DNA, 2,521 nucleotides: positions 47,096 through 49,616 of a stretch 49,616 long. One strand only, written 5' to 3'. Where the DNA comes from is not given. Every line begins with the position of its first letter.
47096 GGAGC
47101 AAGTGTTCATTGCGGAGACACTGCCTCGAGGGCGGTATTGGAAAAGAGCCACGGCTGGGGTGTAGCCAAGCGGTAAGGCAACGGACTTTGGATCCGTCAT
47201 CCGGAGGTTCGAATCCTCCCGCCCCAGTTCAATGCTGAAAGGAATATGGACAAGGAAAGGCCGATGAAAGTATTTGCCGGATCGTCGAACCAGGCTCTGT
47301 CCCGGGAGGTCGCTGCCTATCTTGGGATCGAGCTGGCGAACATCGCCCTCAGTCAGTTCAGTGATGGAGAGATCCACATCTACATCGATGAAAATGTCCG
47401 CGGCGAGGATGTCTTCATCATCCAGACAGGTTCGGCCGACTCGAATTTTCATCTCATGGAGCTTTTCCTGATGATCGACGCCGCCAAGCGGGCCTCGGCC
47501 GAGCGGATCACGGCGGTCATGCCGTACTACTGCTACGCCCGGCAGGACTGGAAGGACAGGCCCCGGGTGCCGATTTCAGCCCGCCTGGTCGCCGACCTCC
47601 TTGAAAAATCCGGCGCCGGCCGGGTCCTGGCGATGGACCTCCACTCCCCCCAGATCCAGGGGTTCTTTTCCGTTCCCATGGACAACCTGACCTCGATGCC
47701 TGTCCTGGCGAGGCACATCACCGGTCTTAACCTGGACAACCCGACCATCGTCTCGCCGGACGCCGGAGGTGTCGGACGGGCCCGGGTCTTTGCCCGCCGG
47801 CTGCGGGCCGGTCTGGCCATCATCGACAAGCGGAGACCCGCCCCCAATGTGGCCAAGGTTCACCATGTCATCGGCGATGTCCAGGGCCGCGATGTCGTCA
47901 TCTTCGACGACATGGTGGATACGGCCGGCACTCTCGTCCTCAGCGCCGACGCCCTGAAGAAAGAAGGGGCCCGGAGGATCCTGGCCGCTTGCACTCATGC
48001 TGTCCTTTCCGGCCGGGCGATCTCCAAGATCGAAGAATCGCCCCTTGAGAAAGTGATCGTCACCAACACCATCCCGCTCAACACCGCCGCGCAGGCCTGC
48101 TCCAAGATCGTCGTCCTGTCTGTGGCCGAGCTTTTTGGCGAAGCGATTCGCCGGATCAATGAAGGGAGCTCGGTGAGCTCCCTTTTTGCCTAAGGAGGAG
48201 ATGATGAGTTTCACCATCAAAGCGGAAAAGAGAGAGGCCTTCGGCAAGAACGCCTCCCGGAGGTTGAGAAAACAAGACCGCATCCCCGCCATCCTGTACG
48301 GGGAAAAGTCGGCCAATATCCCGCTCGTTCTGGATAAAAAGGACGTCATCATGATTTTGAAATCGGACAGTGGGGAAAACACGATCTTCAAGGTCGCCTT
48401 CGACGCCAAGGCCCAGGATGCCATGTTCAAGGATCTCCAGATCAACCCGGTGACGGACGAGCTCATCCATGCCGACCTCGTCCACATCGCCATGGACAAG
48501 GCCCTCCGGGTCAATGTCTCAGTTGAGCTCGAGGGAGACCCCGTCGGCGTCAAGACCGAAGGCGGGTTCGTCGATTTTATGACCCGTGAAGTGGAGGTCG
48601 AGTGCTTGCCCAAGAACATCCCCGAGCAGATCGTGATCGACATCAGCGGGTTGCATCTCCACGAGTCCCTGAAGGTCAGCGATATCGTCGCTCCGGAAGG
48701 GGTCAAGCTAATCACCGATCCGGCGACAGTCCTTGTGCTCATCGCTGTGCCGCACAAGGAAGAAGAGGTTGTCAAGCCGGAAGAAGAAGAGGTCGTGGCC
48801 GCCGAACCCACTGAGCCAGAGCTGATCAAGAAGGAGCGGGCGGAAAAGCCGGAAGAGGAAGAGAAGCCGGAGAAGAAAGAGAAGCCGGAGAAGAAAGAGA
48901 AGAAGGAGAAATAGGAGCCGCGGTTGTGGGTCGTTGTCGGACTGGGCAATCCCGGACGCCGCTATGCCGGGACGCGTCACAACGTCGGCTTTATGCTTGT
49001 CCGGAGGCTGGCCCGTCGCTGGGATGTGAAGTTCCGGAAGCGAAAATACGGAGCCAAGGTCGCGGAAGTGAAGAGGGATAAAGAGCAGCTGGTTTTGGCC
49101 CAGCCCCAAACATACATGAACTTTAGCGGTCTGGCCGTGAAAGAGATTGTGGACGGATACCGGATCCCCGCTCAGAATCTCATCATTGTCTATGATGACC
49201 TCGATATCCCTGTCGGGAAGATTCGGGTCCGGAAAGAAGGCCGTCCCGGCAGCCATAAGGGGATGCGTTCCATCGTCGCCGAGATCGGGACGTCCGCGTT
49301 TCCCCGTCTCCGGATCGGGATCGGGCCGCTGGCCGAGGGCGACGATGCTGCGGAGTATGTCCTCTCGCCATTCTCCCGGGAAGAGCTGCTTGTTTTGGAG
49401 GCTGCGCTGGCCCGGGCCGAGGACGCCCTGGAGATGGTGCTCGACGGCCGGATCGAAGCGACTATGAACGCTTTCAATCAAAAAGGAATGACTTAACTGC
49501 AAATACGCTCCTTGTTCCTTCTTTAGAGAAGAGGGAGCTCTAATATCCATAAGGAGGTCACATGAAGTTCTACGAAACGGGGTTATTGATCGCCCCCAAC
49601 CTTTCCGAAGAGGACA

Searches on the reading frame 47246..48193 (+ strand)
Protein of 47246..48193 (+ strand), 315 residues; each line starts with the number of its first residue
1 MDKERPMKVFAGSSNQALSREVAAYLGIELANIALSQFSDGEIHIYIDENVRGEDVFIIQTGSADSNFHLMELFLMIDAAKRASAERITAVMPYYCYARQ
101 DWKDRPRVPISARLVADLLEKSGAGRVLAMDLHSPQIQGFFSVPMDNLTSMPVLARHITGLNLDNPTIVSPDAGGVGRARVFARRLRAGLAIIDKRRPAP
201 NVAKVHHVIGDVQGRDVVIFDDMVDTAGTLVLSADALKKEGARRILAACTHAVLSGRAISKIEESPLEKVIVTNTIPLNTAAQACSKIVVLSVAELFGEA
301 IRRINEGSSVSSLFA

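Call 11: search_protein_families(library=pfam, proteins=[window:47246-48193:+], max_evalue=0.01)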
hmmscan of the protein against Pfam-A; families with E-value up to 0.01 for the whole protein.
window:47246-48193:+ (315 aa): 3 families
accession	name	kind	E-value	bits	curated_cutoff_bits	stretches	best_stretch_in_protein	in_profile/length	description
PF13793.12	Pribosyltran_N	-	9.7e-52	174.2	25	1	7-123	1-117/117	N-terminal domain of ribose phosphate pyrophosphokinase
PF14572.12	Pribosyl_synth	-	1.7e-31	110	27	1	207-314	76-183/184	Phosphoribosyl synthetase-associated domain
PF00156.33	Pribosyltran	-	5.5e-17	62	26.3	1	161-257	26-130/158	Phosphoribosyl transferase domain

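Call 53: list_cluster_members(proteins=[L057:12877-15753:+, L057:7063-8829:+, L057:2721-4025:+, window:47246-48193:+, window:38818-41004:-, L059:1010-2173:+])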
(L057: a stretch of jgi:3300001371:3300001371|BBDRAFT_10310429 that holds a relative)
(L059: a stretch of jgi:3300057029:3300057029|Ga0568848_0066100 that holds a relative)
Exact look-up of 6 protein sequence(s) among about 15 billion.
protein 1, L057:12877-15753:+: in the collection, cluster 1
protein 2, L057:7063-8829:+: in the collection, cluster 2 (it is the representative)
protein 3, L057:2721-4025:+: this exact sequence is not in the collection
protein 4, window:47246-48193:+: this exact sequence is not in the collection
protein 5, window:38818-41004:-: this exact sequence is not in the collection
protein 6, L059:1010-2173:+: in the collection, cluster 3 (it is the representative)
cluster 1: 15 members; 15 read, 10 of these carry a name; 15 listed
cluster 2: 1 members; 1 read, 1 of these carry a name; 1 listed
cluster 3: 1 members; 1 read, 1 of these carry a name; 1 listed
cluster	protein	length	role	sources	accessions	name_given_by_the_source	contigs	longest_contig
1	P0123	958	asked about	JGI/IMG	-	-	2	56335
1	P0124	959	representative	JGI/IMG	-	glutamate dehydrogenase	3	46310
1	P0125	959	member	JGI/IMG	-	glutamate dehydrogenase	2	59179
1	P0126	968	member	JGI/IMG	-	glutamate dehydrogenase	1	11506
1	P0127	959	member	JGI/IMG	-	glutamate dehydrogenase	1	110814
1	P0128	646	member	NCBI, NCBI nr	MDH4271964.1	MAG: NAD-glutamate dehydrogenase, partial [Candidatus Aminicenantes bacterium] | NAD-glutamate dehydrogenase [Candidatus Aminicenantes bacterium]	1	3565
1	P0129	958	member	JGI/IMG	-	glutamate dehydrogenase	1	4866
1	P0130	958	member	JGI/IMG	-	glutamate dehydrogenase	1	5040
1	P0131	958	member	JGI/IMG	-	glutamate dehydrogenase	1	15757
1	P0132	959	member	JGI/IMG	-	glutamate dehydrogenase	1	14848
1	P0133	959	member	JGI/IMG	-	glutamate dehydrogenase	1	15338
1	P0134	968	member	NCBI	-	-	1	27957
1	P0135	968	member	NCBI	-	-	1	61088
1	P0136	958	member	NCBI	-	-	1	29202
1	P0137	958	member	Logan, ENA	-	-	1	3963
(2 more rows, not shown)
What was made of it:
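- A protein encoded on L057 has the identical sequence in an NCBI 'Candidatus Aminicenantes bacterium' MAG, and a second falls in a 90% cluster with one (call 53).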

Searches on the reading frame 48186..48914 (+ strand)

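Call 77: search_protein_families(library=pfam, proteins=[window:48186-48914:+], max_evalue=0.00001)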
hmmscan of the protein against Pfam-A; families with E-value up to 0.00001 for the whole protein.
window:48186-48914:+ (242 aa): 2 families
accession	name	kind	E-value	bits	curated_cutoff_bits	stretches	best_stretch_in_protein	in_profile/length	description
PF14693.11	Ribosomal_TL5_C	-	3e-26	92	27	1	107-189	2-83/84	Ribosomal protein TL5, C-terminal domain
PF01386.24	Ribosomal_L25p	-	3.1e-24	85.7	23.6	1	11-98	1-82/82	Ribosomal L25p family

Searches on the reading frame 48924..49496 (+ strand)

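Call 77: search_protein_families(library=pfam, proteins=[window:48924-49496:+], max_evalue=0.00001)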
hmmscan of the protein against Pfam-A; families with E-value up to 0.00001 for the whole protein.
window:48924-49496:+ (190 aa): 1 family
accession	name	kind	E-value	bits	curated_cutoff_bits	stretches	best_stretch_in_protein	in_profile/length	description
PF01195.25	Pept_tRNA_hydro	-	3.4e-64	216.5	27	1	3-185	1-183/183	Peptidyl-tRNA hydrolase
